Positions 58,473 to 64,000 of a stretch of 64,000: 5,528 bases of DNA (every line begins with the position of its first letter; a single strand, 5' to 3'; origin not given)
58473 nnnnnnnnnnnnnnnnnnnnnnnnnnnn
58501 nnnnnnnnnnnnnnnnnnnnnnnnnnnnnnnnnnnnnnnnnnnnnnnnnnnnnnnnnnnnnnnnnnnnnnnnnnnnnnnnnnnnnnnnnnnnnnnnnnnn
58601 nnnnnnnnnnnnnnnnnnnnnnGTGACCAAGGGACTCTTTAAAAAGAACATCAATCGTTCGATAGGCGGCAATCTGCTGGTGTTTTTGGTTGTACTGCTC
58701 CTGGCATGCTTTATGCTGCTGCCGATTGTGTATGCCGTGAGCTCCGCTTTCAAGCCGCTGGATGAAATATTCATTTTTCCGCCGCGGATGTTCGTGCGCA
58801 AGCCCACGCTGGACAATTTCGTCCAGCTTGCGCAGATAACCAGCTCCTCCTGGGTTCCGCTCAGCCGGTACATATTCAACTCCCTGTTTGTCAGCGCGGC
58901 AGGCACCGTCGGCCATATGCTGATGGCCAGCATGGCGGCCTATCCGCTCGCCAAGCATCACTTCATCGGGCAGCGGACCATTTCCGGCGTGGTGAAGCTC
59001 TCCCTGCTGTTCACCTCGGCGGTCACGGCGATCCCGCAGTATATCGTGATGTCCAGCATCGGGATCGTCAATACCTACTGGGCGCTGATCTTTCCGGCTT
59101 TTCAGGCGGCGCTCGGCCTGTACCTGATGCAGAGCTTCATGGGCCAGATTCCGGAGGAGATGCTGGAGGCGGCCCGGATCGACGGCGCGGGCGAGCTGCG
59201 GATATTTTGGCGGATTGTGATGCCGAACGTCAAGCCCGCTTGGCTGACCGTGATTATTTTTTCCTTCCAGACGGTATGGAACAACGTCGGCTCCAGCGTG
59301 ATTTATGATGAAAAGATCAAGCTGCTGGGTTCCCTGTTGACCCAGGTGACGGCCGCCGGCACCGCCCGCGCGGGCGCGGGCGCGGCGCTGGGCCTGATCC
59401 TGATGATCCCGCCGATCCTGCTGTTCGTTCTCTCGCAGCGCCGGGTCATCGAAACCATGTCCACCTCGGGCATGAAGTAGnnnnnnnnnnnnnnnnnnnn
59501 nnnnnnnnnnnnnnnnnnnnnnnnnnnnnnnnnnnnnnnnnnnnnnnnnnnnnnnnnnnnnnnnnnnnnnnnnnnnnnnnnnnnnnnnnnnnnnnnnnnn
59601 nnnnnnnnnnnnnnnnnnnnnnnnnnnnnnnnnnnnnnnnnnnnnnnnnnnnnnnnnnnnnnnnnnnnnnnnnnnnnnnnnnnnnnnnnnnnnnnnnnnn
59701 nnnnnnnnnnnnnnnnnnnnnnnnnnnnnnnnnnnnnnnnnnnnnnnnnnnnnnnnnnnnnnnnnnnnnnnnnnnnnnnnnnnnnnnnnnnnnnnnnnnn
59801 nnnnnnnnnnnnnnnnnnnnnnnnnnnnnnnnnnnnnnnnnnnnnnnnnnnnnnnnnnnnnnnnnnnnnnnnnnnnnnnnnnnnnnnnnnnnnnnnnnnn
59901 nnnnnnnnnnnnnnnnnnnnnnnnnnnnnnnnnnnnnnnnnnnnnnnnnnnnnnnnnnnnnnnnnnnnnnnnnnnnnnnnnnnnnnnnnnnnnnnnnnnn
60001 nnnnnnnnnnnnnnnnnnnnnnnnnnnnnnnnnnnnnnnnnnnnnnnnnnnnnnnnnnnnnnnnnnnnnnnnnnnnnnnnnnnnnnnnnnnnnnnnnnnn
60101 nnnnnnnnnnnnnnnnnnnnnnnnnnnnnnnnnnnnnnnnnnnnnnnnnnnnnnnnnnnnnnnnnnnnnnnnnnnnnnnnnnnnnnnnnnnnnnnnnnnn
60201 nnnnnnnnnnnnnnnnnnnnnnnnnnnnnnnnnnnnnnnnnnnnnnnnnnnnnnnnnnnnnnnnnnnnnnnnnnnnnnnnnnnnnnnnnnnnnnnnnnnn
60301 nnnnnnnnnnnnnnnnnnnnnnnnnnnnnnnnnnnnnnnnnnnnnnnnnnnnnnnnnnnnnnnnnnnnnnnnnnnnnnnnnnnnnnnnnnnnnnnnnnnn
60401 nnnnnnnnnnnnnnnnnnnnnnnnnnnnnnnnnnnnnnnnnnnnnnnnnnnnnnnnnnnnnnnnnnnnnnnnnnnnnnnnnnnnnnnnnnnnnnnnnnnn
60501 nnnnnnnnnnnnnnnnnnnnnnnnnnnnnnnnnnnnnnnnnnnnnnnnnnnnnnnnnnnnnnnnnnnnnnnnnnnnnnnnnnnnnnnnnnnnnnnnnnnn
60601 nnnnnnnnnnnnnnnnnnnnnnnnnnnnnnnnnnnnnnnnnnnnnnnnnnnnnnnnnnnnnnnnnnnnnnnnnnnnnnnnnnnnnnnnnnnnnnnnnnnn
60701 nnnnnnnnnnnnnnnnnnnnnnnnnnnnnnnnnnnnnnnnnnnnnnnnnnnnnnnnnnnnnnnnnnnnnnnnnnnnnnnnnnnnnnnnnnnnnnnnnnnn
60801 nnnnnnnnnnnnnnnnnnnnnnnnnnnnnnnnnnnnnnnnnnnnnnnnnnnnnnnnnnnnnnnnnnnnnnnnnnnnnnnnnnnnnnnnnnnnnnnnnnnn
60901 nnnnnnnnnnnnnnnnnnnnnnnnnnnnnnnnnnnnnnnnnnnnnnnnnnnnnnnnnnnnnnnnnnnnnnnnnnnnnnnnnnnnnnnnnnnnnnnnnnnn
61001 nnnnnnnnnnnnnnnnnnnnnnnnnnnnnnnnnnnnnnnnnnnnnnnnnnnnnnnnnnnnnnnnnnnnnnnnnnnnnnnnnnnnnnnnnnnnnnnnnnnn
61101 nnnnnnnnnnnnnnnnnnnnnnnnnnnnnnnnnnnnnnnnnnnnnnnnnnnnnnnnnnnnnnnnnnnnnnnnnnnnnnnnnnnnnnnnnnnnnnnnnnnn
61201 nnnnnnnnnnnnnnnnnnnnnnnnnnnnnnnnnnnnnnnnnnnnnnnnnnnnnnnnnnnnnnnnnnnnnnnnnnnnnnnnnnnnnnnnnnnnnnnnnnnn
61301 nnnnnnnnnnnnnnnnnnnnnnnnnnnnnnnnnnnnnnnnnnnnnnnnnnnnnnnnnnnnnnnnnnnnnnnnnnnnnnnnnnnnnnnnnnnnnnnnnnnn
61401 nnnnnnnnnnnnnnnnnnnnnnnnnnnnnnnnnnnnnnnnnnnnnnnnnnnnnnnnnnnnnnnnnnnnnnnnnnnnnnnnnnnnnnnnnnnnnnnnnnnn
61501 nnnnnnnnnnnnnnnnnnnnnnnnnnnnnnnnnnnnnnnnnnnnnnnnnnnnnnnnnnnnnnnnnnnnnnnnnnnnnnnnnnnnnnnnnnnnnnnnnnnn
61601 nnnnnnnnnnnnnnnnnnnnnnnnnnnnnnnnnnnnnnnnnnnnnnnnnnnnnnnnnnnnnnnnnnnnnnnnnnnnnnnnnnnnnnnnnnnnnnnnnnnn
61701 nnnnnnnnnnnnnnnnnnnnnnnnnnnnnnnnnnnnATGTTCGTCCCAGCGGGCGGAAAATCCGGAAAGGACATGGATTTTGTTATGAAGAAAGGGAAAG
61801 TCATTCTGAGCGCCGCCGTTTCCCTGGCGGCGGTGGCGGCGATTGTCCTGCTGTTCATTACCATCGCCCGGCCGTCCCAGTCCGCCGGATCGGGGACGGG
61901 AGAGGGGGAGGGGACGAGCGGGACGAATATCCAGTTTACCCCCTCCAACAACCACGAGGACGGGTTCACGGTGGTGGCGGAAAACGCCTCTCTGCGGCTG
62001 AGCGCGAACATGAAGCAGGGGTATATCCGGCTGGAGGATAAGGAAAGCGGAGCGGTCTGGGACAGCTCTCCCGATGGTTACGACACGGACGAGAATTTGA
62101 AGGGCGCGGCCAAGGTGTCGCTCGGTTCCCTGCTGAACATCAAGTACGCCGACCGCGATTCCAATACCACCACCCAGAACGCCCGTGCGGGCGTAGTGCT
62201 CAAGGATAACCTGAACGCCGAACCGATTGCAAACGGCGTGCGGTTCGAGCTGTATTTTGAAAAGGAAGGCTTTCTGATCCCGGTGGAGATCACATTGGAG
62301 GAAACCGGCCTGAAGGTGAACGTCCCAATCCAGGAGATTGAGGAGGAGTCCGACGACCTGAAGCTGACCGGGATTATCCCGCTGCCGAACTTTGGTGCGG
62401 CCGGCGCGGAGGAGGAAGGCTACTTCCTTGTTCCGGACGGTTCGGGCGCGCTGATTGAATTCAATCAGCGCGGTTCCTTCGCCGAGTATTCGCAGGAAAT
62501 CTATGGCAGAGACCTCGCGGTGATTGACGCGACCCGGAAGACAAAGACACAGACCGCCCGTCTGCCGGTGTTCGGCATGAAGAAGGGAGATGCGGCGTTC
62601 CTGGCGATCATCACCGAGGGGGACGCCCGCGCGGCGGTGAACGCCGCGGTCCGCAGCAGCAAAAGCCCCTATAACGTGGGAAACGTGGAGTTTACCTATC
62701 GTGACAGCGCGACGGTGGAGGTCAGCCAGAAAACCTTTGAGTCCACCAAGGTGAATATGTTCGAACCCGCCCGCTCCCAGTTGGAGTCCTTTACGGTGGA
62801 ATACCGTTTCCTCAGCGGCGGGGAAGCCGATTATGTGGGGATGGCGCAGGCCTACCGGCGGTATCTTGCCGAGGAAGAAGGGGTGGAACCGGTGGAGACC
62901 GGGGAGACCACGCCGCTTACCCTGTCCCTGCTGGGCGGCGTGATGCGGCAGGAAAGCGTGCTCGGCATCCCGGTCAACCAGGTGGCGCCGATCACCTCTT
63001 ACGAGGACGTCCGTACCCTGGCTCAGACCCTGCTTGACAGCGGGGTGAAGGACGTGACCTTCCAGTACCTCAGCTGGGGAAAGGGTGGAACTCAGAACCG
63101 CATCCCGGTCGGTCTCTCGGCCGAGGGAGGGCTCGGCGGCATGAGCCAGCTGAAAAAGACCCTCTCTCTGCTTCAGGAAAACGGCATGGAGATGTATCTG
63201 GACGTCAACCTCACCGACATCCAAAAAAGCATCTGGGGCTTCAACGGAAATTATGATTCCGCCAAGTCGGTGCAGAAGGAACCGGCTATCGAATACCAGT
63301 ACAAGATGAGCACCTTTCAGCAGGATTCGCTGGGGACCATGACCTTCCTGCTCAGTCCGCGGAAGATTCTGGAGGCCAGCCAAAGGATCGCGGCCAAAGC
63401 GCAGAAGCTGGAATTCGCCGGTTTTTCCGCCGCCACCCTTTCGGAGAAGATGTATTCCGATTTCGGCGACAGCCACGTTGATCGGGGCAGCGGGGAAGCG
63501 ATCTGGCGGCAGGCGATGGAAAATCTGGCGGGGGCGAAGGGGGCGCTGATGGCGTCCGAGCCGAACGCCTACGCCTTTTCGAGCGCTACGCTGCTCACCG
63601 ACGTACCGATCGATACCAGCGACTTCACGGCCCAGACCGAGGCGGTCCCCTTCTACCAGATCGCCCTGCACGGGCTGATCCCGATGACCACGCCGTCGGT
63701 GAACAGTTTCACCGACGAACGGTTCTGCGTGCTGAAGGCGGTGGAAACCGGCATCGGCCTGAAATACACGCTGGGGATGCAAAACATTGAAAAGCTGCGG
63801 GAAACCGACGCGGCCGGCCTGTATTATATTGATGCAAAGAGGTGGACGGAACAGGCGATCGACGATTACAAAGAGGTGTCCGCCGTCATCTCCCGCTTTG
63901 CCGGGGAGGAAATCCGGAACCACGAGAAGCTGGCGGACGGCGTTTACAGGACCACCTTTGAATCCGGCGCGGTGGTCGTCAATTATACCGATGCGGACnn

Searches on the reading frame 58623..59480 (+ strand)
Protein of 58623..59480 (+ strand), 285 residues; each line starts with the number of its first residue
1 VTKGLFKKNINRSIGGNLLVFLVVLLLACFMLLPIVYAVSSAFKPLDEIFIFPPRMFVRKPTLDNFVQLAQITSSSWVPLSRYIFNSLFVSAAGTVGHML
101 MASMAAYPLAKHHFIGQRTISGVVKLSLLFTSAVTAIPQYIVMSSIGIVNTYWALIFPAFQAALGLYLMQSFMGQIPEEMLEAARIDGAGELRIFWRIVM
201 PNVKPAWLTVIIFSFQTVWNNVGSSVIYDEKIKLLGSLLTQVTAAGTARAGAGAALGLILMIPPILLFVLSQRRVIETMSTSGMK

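Call 15: search_protein_families(library=pfam, proteins=[window:58623-59480:+], max_evalue=0.1)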
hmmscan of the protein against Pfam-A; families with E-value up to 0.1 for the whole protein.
window:58623-59480:+ (285 aa): 1 family
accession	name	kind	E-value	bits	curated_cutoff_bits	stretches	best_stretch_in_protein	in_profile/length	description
PF00528.27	BPD_transp_1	-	1.2e-13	51.6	26.4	1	101-274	4-177/184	Binding-protein-dependent transport system inner membrane component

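Call 82: find_encoding_contigs(protein=window:58623-59480:+, flank=10000, max_places=5)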
Protein window:58623-59480:+ (285 aa): 23 contigs read that carry it; 5 places shown.
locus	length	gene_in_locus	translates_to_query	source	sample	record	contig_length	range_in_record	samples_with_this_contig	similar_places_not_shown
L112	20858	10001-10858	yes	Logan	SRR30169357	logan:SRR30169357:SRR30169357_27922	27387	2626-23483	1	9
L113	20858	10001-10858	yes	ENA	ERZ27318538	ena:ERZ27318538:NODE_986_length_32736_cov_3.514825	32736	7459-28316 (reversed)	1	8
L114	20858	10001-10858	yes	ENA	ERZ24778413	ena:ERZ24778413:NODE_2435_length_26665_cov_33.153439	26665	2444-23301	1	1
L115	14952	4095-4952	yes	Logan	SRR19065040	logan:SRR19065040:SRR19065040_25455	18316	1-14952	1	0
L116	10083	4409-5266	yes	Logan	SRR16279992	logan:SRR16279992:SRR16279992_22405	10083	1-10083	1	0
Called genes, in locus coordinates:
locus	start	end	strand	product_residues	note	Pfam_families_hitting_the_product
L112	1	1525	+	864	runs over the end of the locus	PF00149:Metallophos, PF12850:Metallophos_2 (weak), PF00041:fn3 (weak), PF13385:Laminin_G_3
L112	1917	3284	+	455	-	-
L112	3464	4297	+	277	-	-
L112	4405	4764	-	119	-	-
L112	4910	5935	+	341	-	PF02311:AraC_binding, PF07883:Cupin_2 (faint), PF00165:HTH_AraC (weak), PF12833:HTH_18, PF00165:HTH_AraC (weak)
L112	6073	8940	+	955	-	PF01547:SBP_bac_1, PF13416:SBP_bac_8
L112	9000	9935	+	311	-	PF00528:BPD_transp_1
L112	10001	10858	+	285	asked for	PF00528:BPD_transp_1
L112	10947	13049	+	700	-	PF01436:NHL (faint), PF00515:TPR_1 (faint), PF07719:TPR_2 (faint), PF04893:Yip1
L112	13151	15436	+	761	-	PF18952:DUF5696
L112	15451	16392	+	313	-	-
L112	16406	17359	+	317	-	PF00528:BPD_transp_1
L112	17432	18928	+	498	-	-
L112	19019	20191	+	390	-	-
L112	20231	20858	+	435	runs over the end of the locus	PF01547:SBP_bac_1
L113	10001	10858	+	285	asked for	PF00528:BPD_transp_1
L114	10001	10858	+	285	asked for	PF00528:BPD_transp_1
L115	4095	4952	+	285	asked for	PF00528:BPD_transp_1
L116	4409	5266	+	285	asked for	PF00528:BPD_transp_1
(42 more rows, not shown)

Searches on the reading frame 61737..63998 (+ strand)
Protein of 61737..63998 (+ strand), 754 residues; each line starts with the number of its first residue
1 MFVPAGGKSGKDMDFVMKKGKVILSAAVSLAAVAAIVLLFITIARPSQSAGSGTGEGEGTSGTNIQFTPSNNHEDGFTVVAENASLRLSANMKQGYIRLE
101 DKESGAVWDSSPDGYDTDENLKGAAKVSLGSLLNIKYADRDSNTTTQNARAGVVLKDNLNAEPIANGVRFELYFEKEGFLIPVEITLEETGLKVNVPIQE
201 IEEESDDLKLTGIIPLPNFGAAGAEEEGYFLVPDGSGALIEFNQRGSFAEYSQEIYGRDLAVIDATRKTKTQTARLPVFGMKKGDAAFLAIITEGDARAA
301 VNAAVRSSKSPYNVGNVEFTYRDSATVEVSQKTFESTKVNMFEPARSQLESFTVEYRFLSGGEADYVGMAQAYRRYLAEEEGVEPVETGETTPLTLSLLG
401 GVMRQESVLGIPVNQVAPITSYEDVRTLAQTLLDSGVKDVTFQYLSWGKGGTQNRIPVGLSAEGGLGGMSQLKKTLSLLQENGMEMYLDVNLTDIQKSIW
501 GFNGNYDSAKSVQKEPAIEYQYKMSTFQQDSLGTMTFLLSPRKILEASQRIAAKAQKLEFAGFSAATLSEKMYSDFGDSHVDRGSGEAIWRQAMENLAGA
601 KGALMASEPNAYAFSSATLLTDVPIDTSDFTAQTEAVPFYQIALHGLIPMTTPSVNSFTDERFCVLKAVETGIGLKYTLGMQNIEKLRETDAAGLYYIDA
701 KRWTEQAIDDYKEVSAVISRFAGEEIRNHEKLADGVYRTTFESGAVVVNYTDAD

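Call 15: search_protein_families(library=pfam, proteins=[window:61737-63998:+], max_evalue=0.1)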
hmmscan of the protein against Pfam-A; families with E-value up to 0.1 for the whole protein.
window:61737-63998:+ (754 aa): 2 families
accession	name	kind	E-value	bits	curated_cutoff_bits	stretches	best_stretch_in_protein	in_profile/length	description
PF18952.6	DUF5696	-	4e-172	574.3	25.6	1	162-753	5-598/612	Family of unknown function (DUF5696)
PF12876.13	Cellulase-like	-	0.048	13.5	25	1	662-740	180-259/355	Sugar-binding cellulase-like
